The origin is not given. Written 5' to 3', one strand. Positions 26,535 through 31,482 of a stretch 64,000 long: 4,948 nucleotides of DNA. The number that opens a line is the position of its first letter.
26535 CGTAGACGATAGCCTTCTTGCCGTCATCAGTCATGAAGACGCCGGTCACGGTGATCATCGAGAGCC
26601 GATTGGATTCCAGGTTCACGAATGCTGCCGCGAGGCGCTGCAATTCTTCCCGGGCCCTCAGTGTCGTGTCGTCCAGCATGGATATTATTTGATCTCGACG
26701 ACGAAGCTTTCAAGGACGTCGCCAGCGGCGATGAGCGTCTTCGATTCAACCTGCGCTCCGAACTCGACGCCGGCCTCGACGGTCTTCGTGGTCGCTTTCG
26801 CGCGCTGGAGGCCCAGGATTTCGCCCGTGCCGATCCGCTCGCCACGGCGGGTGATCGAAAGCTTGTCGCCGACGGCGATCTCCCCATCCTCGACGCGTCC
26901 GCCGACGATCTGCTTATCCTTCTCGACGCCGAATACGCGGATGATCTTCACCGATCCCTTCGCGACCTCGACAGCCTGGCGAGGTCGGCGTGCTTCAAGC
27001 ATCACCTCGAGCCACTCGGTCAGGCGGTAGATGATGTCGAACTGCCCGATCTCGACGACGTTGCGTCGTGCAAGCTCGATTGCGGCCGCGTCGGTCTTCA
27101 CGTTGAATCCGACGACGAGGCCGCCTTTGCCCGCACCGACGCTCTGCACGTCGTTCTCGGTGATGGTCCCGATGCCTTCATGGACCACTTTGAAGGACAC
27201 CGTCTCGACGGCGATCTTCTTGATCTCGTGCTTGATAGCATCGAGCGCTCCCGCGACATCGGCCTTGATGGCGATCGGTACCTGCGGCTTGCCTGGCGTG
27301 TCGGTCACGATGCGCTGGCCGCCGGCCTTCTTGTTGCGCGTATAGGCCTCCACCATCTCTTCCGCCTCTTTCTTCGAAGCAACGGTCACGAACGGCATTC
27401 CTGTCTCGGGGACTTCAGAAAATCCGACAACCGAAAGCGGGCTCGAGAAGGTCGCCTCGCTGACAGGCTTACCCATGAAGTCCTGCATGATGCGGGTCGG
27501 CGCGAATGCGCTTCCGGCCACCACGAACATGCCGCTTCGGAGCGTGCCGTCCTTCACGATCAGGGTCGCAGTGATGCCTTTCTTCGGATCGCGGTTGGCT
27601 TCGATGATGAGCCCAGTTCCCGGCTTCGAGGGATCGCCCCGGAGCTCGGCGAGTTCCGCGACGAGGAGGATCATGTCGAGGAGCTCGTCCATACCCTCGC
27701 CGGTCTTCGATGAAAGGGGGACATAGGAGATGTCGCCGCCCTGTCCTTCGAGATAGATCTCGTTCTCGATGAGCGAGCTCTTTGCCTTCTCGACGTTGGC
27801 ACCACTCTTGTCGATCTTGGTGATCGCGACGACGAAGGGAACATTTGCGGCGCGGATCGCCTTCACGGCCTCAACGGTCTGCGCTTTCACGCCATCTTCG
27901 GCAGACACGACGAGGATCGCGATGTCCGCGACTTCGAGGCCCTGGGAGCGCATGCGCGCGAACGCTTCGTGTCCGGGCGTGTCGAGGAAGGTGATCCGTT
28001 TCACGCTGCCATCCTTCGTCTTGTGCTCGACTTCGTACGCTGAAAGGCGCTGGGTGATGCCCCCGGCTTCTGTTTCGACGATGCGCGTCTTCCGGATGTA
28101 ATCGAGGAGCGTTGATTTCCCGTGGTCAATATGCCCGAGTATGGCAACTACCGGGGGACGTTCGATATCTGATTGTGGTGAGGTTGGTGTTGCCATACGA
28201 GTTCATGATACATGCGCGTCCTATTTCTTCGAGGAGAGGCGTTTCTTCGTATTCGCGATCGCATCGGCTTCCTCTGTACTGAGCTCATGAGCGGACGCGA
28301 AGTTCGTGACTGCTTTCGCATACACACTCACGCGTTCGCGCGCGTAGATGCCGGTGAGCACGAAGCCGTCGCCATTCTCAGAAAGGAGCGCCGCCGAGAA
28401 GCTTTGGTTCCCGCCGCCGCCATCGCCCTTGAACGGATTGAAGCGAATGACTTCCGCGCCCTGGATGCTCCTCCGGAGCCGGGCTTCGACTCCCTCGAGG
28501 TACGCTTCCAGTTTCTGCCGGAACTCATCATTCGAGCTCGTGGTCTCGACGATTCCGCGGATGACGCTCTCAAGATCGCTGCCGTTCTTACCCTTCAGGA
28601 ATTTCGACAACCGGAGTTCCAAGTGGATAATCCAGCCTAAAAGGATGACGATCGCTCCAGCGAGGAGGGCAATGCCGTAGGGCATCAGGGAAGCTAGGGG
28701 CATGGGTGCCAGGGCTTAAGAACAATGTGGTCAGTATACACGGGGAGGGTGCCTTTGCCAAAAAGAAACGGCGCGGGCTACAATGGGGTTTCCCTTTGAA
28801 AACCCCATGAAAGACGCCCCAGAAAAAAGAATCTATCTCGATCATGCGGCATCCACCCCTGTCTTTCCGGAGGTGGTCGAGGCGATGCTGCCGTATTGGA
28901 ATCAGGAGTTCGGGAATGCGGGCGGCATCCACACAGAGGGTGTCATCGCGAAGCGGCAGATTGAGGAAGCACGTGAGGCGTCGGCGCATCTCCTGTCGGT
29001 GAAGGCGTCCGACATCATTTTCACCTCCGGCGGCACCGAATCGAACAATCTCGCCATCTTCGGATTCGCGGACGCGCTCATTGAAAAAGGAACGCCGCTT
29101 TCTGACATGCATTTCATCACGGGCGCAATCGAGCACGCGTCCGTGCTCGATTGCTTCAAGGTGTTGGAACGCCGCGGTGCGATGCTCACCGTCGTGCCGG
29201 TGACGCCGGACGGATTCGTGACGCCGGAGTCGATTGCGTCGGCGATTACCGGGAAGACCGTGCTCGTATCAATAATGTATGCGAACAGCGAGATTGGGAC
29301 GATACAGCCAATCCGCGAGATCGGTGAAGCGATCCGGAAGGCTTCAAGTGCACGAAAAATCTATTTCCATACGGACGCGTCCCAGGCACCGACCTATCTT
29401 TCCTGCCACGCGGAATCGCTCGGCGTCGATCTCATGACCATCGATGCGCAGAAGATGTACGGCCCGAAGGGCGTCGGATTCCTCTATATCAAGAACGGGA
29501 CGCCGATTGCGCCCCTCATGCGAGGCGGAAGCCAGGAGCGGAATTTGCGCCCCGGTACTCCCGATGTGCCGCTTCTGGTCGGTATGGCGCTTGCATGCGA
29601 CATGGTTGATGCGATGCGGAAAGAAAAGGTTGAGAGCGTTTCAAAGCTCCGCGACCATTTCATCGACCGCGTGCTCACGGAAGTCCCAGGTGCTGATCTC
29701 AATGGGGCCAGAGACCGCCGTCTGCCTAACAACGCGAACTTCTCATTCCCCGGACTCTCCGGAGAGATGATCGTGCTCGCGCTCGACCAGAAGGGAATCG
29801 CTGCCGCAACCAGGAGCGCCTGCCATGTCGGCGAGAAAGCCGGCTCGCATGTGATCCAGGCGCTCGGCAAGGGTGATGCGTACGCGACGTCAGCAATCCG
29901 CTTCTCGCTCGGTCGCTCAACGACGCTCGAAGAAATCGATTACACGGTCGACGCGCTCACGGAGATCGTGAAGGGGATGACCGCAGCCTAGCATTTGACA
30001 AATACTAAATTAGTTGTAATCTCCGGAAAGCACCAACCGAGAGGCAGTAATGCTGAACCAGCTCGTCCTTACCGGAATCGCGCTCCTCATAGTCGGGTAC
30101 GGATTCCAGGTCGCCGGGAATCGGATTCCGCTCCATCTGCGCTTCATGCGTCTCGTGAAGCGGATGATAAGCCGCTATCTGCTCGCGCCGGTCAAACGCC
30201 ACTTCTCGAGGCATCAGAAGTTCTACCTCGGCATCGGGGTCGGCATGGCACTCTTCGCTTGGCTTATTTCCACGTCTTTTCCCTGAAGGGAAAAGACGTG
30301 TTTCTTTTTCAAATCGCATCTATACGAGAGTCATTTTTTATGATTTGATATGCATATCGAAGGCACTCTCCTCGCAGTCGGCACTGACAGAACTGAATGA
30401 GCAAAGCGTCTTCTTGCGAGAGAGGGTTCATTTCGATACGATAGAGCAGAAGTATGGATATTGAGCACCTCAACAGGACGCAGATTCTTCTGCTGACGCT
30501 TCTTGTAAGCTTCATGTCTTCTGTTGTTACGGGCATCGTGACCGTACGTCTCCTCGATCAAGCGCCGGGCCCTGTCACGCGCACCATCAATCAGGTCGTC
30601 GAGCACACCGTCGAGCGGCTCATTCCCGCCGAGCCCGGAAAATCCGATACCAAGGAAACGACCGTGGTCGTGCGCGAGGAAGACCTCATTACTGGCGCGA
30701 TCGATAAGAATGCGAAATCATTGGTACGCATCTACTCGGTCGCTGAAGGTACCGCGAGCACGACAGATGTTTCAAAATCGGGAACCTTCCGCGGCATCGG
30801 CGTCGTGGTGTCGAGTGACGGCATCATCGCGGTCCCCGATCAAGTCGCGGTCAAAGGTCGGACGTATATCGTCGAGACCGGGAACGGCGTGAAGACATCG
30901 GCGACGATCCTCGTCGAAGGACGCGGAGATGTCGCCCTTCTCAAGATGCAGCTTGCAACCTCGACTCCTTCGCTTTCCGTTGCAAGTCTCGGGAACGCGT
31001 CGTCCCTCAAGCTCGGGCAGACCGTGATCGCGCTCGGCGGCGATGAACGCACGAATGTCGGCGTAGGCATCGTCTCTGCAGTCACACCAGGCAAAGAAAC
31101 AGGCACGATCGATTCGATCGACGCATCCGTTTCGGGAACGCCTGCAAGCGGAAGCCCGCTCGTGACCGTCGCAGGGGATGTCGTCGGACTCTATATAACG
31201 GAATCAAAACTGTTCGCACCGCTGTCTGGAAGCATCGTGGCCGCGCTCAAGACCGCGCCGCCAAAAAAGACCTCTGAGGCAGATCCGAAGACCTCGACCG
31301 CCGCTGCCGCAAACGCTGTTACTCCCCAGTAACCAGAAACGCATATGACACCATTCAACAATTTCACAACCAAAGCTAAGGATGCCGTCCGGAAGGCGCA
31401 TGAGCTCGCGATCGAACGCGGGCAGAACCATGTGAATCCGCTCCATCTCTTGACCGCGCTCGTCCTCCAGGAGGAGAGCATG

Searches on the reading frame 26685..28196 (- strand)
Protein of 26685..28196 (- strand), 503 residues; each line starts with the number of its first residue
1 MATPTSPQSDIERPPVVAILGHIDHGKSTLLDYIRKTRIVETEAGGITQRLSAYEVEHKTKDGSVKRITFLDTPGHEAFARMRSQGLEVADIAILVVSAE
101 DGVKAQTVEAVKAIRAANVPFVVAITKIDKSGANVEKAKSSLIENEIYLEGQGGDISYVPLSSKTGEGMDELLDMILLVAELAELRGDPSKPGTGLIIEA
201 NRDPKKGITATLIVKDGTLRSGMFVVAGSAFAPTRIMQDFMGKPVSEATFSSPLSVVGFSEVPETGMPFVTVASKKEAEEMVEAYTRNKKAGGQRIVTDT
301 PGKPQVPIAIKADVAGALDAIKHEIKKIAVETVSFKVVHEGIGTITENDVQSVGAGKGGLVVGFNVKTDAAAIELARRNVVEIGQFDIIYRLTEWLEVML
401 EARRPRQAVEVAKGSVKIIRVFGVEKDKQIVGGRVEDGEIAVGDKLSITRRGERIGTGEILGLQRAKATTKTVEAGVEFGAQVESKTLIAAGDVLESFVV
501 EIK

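Call 11: search_protein_families(library=pfam, proteins=[window:26685-28196:-], max_evalue=0.01)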
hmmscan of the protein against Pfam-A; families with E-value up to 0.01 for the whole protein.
window:26685-28196:- (503 aa): 8 families
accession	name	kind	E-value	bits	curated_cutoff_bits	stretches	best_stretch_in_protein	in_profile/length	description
PF00009.33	GTP_EFTU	-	1.8e-35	122.7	26.5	1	16-178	5-184/188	Elongation factor Tu GTP binding domain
PF11987.13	IF-2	-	6.7e-24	84.5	27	1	302-394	23-114/117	Translation-initiation factor 2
PF22042.2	EF-G_D2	-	1.3e-14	54.5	27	1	194-270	3-82/84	Elongation factor G domain 2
PF01926.29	MMR_HSR1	-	5.4e-11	43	21.9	1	17-127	2-113/113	50S ribosome-binding GTPase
PF03144.31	GTP_EFTU_D2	-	8.2e-07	29.8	30.3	1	429-485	2-60/73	Elongation factor Tu domain 2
PF00350.29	Dynamin_N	-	2e-05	25.2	27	0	17-52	1-36/168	Dynamin family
PF08477.19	Roc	-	2.2e-05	25.1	27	1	17-129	2-119/119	Ras of Complex, Roc, domain of DAPkinase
PF00071.28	Ras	-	4.5e-05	23.5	21.6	1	18-176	3-156/162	Ras family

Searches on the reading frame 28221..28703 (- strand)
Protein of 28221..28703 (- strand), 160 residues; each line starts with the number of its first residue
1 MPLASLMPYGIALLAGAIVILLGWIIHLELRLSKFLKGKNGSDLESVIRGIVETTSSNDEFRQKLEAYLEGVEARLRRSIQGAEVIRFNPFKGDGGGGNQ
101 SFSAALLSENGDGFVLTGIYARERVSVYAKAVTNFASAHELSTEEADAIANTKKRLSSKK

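Call 11: search_protein_families(library=pfam, proteins=[window:28221-28703:-], max_evalue=0.01)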
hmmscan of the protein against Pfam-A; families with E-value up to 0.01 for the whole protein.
window:28221-28703:- (160 aa): 1 family
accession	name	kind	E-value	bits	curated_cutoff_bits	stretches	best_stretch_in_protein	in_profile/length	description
PF14584.11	DUF4446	-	5.7e-30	104.8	27.4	1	14-152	13-149/150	Protein of unknown function (DUF4446)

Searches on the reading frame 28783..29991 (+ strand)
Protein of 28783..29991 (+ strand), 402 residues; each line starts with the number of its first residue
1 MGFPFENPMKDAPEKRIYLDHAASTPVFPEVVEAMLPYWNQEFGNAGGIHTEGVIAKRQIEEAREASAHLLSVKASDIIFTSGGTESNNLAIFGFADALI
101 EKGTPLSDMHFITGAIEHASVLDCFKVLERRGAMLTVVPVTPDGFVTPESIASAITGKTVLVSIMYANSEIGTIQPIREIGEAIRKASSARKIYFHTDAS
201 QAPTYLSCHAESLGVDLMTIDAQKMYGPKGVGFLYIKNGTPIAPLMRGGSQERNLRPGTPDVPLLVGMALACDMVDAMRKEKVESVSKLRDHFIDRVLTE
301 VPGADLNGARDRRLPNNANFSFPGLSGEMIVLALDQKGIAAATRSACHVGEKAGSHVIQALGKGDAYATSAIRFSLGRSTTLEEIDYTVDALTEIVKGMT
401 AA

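Call 11: search_protein_families(library=pfam, proteins=[window:28783-29991:+], max_evalue=0.01)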
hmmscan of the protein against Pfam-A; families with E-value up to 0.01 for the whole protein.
window:28783-29991:+ (402 aa): 2 families
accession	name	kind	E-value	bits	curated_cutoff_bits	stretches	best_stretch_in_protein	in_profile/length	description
PF00266.25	Aminotran_5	-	1.4e-67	228.7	21.5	1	17-387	1-370/371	Aminotransferase class-V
PF01212.27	Beta_elim_lyase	-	0.00084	19.2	27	1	62-200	36-170/288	Beta-eliminating lyase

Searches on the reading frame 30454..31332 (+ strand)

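Call 11: search_protein_families(library=pfam, proteins=[window:30454-31332:+], max_evalue=0.01)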
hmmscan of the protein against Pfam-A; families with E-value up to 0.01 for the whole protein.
window:30454-31332:+ (292 aa): 1 family
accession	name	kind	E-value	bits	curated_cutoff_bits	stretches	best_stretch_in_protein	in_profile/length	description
PF13365.12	Trypsin_2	-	1e-09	39.7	27.6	1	115-246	2-144/144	Trypsin-like peptidase domain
